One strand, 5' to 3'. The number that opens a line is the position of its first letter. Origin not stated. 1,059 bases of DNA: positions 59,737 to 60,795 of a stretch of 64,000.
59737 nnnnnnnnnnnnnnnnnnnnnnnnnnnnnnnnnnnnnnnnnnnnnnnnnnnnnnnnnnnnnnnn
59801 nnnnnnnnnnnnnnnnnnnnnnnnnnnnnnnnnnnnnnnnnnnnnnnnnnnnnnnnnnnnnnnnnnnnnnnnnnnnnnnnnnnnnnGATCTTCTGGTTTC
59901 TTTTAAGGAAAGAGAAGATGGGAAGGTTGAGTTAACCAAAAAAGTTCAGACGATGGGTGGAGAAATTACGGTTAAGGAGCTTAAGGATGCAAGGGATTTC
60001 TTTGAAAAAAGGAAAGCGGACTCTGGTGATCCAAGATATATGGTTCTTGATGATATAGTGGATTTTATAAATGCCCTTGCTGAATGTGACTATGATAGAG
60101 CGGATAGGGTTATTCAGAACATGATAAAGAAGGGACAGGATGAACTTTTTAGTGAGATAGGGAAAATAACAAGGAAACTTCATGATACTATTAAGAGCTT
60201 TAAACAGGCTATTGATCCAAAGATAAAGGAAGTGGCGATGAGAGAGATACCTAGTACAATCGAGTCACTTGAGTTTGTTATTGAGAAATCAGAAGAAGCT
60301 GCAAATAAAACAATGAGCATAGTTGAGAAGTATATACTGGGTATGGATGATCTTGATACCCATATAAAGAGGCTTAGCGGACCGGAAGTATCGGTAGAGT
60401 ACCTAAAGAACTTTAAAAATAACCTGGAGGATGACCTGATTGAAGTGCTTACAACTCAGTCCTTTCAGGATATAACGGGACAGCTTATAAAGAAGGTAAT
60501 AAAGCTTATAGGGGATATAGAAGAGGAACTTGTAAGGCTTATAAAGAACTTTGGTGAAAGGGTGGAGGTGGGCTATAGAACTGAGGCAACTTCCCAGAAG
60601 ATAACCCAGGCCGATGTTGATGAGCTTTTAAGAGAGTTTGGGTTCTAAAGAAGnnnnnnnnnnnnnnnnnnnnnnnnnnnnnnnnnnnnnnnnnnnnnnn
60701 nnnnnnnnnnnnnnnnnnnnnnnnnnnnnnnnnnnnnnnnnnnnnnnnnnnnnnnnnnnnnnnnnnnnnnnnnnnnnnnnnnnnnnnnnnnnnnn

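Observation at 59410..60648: CheW-CheZ fusion protein inside the che operon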

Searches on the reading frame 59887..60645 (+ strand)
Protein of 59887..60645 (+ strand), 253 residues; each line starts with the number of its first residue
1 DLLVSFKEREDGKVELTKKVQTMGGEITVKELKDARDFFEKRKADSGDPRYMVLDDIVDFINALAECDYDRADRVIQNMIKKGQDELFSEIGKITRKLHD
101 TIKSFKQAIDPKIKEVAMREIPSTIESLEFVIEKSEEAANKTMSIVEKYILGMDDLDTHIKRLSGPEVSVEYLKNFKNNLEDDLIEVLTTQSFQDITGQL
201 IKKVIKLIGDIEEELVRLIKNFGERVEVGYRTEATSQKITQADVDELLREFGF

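Call 39: search_protein_representatives(protein=window:59887-60645:+)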
Query: 253 residues. Proteins with E-value up to 0.001 (for the whole library): 1084; up to 1e-10: 383; up to 1e-30: 21. The best 150 are listed.
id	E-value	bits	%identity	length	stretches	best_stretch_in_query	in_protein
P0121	8.9e-82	290.6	55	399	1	4-253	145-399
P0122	1.5e-68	247.4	61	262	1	54-253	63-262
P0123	1.3e-62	227.9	47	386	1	20-253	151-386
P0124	1.0e-56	208.6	44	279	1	10-253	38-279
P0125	9.5e-56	205.5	45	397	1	30-251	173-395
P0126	1.5e-53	198.3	41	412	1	2-228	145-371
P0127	9.9e-53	195.6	41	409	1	3-253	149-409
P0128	1.6e-52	194.9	45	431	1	32-253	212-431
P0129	4.2e-50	187.0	43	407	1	12-253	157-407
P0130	1.5e-49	185.2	46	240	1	30-253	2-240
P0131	7.2e-48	179.7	43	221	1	45-253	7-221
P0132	1.4e-46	175.4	41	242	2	27-233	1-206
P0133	1.2e-43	165.9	38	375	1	45-253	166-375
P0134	1.5e-43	165.6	40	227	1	38-253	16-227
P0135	2.1e-41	158.6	43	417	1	8-253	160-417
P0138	7.2e-34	133.9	40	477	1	23-253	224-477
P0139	3.0e-33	131.9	42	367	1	48-253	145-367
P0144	1.9e-28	116.1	40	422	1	54-253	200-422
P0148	3.5e-27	112.0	37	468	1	33-253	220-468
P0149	3.2e-26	108.9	34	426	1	3-253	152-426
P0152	1.5e-23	100.1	38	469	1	40-253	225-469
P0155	4.4e-23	98.6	36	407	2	43-148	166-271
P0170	1.0e-20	90.9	38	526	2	41-148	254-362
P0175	8.3e-20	87.9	34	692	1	85-244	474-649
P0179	1.2e-19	87.3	36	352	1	45-253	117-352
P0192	5.2e-19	85.3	32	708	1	52-227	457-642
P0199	9.2e-19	84.5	31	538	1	53-227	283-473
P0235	1.9e-17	80.2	36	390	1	30-253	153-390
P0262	1.1e-16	77.7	31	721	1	55-226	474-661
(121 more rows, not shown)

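Call 42: search_protein_families(library=pfam, proteins=[P0148, P0152, P0170, P0175, P0192, P0199, P0139, P0155, P0179, P0262], max_evalue=0.001)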
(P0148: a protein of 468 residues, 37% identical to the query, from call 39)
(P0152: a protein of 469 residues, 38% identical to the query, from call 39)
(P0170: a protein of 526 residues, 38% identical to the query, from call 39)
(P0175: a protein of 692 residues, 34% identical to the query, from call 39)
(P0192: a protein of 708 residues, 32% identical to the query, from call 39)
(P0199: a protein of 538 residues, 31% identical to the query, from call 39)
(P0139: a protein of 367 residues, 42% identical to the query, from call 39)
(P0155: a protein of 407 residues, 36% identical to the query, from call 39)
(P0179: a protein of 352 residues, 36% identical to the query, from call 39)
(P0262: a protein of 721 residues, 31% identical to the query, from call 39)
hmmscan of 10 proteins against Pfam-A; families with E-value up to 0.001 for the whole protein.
P0148 (468 aa): 1 family
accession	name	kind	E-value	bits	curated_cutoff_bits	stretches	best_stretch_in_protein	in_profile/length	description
PF04344.18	CheZ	-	6.1e-46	157.3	30.7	1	274-468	3-203/203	Chemotaxis phosphatase, CheZ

P0152 (469 aa): 1 family
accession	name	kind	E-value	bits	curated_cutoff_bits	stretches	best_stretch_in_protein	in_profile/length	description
PF04344.18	CheZ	-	1.8e-41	142.7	30.7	1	273-469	3-203/203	Chemotaxis phosphatase, CheZ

P0170 (526 aa): 1 family
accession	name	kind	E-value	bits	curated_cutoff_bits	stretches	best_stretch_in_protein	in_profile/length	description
PF04344.18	CheZ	-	2.2e-42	145.7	30.7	1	301-526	3-203/203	Chemotaxis phosphatase, CheZ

P0175 (692 aa): 2 families
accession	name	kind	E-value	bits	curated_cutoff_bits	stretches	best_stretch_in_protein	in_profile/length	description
PF04344.18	CheZ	-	9.3e-40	137.1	30.7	1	476-692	3-203/203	Chemotaxis phosphatase, CheZ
PF02518.31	HATPase_c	-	0.00017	22.5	26.4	1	280-389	21-109/111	Histidine kinase-, DNA gyrase B-, and HSP90-like ATPase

P0192 (708 aa): 2 families
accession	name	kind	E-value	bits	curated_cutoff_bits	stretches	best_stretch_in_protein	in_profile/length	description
PF04344.18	CheZ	-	2.1e-35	122.9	30.7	1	491-708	2-203/203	Chemotaxis phosphatase, CheZ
PF02518.31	HATPase_c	-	1.9e-05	25.5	26.4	1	286-396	20-109/111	Histidine kinase-, DNA gyrase B-, and HSP90-like ATPase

P0199 (538 aa): 3 families
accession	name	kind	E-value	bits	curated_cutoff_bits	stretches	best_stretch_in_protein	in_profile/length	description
PF04344.18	CheZ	-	5.2e-42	144.5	30.7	1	316-538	2-203/203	Chemotaxis phosphatase, CheZ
PF02518.31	HATPase_c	-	3.2e-06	28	26.4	1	102-223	20-110/111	Histidine kinase-, DNA gyrase B-, and HSP90-like ATPase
PF07928.17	Vps54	-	0.00081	20.2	27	0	316-435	22-131/133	Vps54-like protein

P0139 (367 aa): 2 families
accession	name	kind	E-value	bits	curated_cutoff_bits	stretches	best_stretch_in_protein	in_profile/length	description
PF04344.18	CheZ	-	2.6e-40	138.9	30.7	1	183-367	2-203/203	Chemotaxis phosphatase, CheZ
PF00254.34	FKBP_C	-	7.5e-05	23.4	21.1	1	47-117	3-76/94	FKBP-type peptidyl-prolyl cis-trans isomerase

P0155 (407 aa): 1 family
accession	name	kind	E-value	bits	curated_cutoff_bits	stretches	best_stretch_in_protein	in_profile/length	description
PF04344.18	CheZ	-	1.3e-40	139.9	30.7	1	210-407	3-203/203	Chemotaxis phosphatase, CheZ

P0179 (352 aa): 1 family
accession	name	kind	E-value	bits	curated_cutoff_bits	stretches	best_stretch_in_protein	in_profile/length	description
PF04344.18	CheZ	-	1.8e-41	142.7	30.7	1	157-352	2-203/203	Chemotaxis phosphatase, CheZ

P0262 (721 aa): 1 family
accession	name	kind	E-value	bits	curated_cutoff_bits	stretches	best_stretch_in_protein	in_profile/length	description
PF04344.18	CheZ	-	3.1e-39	135.4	30.7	1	505-721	2-203/203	Chemotaxis phosphatase, CheZ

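Call 43: search_protein_families(library=pfam, proteins=[P0123, P0125, P0127, P0129, P0133, P0135, P0138, P0144, P0149, P0235], max_evalue=0.001)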
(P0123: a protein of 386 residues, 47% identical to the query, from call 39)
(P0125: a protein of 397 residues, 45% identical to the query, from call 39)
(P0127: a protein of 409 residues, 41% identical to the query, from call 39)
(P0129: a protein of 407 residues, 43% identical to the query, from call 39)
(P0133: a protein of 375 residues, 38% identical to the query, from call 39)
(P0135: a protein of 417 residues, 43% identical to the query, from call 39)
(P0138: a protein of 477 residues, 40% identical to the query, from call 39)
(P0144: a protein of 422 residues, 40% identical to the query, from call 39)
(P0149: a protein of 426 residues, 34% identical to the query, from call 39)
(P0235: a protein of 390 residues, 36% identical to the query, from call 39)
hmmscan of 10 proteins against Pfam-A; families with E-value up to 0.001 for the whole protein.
P0123 (386 aa): 2 families
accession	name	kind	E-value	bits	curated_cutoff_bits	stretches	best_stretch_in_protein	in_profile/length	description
PF01584.24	CheW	-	4.7e-33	114.2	23.5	1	3-134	1-134/138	CheW-like domain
PF04344.18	CheZ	-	3.9e-32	112.2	30.7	2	308-386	110-203/203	Chemotaxis phosphatase, CheZ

P0125 (397 aa): 2 families
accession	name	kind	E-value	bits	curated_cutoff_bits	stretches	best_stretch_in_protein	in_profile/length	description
PF04344.18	CheZ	-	1.1e-28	101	30.7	2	228-306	2-77/203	Chemotaxis phosphatase, CheZ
PF01584.24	CheW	-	3.9e-28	98.2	23.5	1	17-148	2-134/138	CheW-like domain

P0127 (409 aa): 2 families
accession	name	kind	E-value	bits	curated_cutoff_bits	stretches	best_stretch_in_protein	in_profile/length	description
PF01584.24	CheW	-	1.5e-36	125.5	23.5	1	6-136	1-133/138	CheW-like domain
PF04344.18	CheZ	-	7.7e-32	111.3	30.7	2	316-409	105-203/203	Chemotaxis phosphatase, CheZ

P0129 (407 aa): 2 families
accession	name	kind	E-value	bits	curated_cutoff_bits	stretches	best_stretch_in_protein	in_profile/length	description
PF04344.18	CheZ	-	5.4e-33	115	30.7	2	231-312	2-80/203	Chemotaxis phosphatase, CheZ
PF01584.24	CheW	-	2.4e-28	98.9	23.5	1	4-135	1-134/138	CheW-like domain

P0133 (375 aa): 2 families
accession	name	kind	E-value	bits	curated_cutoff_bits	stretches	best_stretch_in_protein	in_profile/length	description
PF01584.24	CheW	-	5.5e-34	117.2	23.5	1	3-133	1-135/138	CheW-like domain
PF04344.18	CheZ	-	2.8e-26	93.1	30.7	2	291-375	104-203/203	Chemotaxis phosphatase, CheZ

P0135 (417 aa): 2 families
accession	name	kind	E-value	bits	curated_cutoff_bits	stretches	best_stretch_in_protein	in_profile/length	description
PF04344.18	CheZ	-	2.8e-35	122.5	30.7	1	238-417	2-203/203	Chemotaxis phosphatase, CheZ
PF01584.24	CheW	-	1.7e-33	115.6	23.5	1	6-143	2-134/138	CheW-like domain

P0138 (477 aa): 2 families
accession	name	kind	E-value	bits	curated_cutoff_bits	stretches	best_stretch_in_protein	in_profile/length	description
PF04344.18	CheZ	-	4.2e-41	141.5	30.7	1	287-477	2-203/203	Chemotaxis phosphatase, CheZ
PF01584.24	CheW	-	8.3e-35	119.8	23.5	1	3-140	1-136/138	CheW-like domain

P0144 (422 aa): 2 families
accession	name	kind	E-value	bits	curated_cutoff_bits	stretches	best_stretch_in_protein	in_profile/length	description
PF04344.18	CheZ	-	1.1e-45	156.5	30.7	1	232-422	2-203/203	Chemotaxis phosphatase, CheZ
PF01584.24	CheW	-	9.1e-24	84.1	23.5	1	6-135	1-134/138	CheW-like domain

P0149 (426 aa): 2 families
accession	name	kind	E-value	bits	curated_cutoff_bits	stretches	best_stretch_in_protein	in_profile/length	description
PF04344.18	CheZ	-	1.3e-37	130.1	30.7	1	238-426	2-203/203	Chemotaxis phosphatase, CheZ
PF01584.24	CheW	-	7e-32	110.4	23.5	1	9-143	1-137/138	CheW-like domain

P0235 (390 aa): 2 families
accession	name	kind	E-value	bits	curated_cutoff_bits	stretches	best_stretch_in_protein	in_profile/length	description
PF01584.24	CheW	-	2.6e-40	137.7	23.5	1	5-141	2-137/138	CheW-like domain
PF04344.18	CheZ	-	5.9e-25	88.8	30.7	2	299-390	103-203/203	Chemotaxis phosphatase, CheZ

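Call 44: list_cluster_members(proteins=[P0123, P0125, P0127, P0129, P0133, P0135, P0138, P0144, P0149, P0235])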
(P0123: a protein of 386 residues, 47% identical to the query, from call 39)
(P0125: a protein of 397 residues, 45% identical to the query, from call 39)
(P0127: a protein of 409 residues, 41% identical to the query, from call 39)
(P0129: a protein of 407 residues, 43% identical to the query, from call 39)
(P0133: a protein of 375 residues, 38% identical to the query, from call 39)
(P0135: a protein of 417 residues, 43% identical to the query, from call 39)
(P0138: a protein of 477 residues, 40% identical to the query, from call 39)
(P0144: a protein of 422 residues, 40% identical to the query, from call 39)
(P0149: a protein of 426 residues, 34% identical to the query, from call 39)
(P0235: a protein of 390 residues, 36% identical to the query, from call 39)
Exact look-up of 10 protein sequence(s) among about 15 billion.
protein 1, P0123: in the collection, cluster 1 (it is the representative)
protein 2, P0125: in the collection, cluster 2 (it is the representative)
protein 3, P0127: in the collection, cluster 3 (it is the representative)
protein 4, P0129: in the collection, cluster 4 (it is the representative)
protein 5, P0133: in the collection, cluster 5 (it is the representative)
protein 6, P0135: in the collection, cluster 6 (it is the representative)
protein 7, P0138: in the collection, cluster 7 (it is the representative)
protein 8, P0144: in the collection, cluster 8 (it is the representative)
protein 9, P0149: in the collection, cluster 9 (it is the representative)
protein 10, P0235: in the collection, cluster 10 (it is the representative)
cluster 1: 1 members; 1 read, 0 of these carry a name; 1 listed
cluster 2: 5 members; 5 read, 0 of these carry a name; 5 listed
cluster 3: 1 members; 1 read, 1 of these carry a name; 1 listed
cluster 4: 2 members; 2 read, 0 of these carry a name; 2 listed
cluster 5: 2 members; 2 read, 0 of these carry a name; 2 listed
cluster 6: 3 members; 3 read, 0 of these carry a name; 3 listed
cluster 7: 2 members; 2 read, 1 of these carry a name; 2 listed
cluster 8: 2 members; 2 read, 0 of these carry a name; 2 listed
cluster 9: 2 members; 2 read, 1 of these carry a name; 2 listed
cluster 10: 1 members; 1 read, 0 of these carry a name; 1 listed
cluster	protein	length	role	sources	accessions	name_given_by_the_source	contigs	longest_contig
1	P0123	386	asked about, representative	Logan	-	-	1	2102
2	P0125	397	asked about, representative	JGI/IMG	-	-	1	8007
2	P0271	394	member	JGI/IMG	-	-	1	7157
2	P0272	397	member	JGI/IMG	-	-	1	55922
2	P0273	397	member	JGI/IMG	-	-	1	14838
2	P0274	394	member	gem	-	-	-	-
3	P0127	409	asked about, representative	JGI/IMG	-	chemotaxis protein CheZ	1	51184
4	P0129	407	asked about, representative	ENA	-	-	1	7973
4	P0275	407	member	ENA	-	-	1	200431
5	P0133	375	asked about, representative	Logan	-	-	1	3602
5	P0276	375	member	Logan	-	-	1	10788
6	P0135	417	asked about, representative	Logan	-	-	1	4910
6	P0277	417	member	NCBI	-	-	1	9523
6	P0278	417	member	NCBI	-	-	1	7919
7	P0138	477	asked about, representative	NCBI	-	-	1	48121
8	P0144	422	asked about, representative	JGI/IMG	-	-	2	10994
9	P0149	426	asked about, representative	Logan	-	-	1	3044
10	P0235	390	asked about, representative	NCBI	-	-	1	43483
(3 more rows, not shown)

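Call 51: list_cluster_members(proteins=[P0148, P0152, P0170, P0175, P0192, P0199, P0139, P0155, P0130, P0131])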
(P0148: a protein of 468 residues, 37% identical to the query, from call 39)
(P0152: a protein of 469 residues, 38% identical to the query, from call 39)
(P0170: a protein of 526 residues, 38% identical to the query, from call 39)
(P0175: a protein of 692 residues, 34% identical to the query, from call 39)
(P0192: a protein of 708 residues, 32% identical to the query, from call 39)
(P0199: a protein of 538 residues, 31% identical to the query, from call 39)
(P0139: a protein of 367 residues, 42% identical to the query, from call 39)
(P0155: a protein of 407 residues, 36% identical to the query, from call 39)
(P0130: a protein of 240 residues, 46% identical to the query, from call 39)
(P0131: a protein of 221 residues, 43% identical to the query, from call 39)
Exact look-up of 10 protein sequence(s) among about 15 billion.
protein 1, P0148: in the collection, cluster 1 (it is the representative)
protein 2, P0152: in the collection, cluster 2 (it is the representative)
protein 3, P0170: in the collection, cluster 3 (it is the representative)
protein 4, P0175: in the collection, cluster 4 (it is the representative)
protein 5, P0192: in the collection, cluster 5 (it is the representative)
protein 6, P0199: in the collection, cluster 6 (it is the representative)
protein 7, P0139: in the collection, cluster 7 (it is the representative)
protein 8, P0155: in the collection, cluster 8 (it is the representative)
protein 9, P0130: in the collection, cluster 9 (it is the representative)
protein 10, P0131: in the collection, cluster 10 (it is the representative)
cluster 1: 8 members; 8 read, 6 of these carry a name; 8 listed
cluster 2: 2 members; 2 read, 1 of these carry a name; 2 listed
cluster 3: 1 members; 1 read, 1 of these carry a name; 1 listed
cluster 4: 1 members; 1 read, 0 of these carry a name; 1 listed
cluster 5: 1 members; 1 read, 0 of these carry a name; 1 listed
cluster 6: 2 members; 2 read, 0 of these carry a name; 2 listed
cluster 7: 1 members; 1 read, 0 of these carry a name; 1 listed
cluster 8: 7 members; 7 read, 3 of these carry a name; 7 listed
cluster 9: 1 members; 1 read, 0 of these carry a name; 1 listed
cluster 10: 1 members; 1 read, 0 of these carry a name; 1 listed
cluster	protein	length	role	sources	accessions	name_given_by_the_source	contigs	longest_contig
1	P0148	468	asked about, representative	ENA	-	-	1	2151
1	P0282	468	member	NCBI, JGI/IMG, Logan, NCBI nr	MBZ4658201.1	MAG: hypothetical protein JG766_124 [Desulfacinum sp.] | chemotaxis protein CheZ | hypothetical protein [Desulfacinum sp.]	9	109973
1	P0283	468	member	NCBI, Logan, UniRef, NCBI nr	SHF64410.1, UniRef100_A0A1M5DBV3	chemotaxis protein CheZ [Desulfacinum infernum DSM 9756] | Protein phosphatase CheZ n=2 Tax=Desulfacinum infernum TaxID=35837 RepID=A0A1M5DBV3_9BACT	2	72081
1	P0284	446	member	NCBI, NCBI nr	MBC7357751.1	MAG: protein phosphatase CheZ [Desulfacinum sp.] | protein phosphatase CheZ [Desulfacinum sp.]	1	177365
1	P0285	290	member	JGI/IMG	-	chemotaxis protein CheZ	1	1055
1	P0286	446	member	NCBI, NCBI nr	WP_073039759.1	protein phosphatase CheZ [Desulfacinum infernum]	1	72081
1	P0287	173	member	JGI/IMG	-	chemotaxis protein CheZ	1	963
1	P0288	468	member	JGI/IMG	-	-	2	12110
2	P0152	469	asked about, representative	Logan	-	-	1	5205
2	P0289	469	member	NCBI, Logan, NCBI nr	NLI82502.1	MAG: protein phosphatase CheZ [Deltaproteobacteria bacterium] | protein phosphatase CheZ [Deltaproteobacteria bacterium]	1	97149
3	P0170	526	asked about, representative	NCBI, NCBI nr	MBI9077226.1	MAG: protein phosphatase CheZ [Desulfatibacillum sp.] | protein phosphatase CheZ [Desulfatibacillum sp.]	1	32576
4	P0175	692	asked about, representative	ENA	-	-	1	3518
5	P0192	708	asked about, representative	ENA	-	-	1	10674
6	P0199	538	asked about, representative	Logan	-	-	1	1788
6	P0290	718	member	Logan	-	-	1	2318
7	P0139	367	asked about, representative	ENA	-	-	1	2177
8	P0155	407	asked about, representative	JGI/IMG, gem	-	-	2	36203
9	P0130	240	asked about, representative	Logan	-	-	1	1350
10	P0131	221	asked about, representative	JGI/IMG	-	-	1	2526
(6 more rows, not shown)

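Call 62: predict_structure(alignment_id=A3)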
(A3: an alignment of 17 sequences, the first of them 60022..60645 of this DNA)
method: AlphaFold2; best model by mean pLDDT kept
length: 208 residues; sequences in the alignment: 17
mean_pLDDT: 51.0   pTM: 0.30
mean pLDDT of the five models: 51.0, 48.8, 45.2, 43.8, 43.4
residues with pLDDT >= 90: 0; 70-90: 6; 50-70: 103; < 50: 99
segments of 3 or more residues with pLDDT < 50: 1-3, 45-47, 59-65, 67-80, 142-144, 146-160, 166-194, 202-208
pLDDT, mean of each block of 10 residues (from residue 1): 49 62 68 60 49 49 46 44 52 59 57 56 60 64 46 43 48 39 29 45 42
secondary structure, 60 per line:
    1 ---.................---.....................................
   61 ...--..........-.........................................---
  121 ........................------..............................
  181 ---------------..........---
elements in order: H4-20 H24-63 H66-75 H77-117 H121-144 H151-180 H196-205

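Call 65: fold_search(model_id=the predicted structure, library=pdb)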
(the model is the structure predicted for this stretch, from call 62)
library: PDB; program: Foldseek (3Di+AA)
matches with E <= 10: 65; with E <= 0.001: 0
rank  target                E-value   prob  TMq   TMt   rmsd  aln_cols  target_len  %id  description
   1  8s2f_BBB              1.1e+00  0.14  0.26  0.30  19.7       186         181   17  Crystal structure of Borrelia burgdorferi paralogous family 12 outer surface protein BBH37 (released 2025-03-05)
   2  7udn_B                1.3e+00  0.18  0.29  0.23  23.5       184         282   14  Crystal structure of designed helical repeat protein RPB_PLP1_R6 in alternative conformation 2 (released 2023-03-22)
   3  4eeb_B                1.9e+00  0.08  0.23  0.17  31.3       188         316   14  CorA coiled-coil mutant under Mg2+ absence (released 2012-11-14)
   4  8s2f_AAA              2.2e+00  0.11  0.27  0.31  18.1       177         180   15  Crystal structure of Borrelia burgdorferi paralogous family 12 outer surface protein BBH37 (released 2025-03-05)
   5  3cra_A                2.2e+00  0.04  0.17  0.15  19.4       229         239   14  Crystal Structure of Escherichia coli MazG, the Regulator of Nutritional Stress Response (released 2008-04-22)
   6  8s2p_AAA              2.6e+00  0.11  0.29  0.31  19.6       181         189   14  Crystal structure of Borrelia burgdorferi paralogous family 12 outer surface protein BBH37 (space group p21) (released 2025-03-05)
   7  9isw                  2.9e+00  0.10  0.18  0.18  20.8       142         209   15  Crystal structure of AlkR (VanR), a GntR family transcriptional regulator (released 2025-07-23)
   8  2v0o_B                2.9e+00  0.04  0.19  0.16  32.4       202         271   16  FCHO2 F-BAR domain (released 2007-06-26)
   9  4kik_A                3.1e+00  0.06  0.22  0.10  24.1       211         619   11  Human IkB kinase beta (released 2013-06-26)
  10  2v0o_C                3.1e+00  0.03  0.17  0.13  29.5       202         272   16  FCHO2 F-BAR domain (released 2007-06-26)
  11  9fqr_C5               3.3e+00  0.06  0.22  0.26  35.6       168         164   12  96-nm repeat of axonemal doublet microtubules from bovine sperm (released 2025-03-26)
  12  8gl8_C                3.5e+00  0.10  0.26  0.30  29.3       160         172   16  The Type 9 Secretion System Extended Translocon - SprA-PorV-PPI-RemZ-SkpA-SprE complex (released 2024-01-31)
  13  1i4t_B                3.7e+00  0.04  0.18  0.21  17.7       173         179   16  CRYSTAL STRUCTURE ANALYSIS OF RAC1-GMPPNP IN COMPLEX WITH ARFAPTIN (released 2001-05-16)
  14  1i4d_B                3.7e+00  0.04  0.18  0.20  24.4       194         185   13  CRYSTAL STRUCTURE ANALYSIS OF RAC1-GDP COMPLEXED WITH ARFAPTIN (P21) (released 2001-05-16)
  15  9och_B                3.7e+00  0.04  0.23  0.11  26.2       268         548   10  Transporter associated with antigen processing (TAP) bound to the viral protein hUS6 in the outward-facing open state (released 2025-09-10)
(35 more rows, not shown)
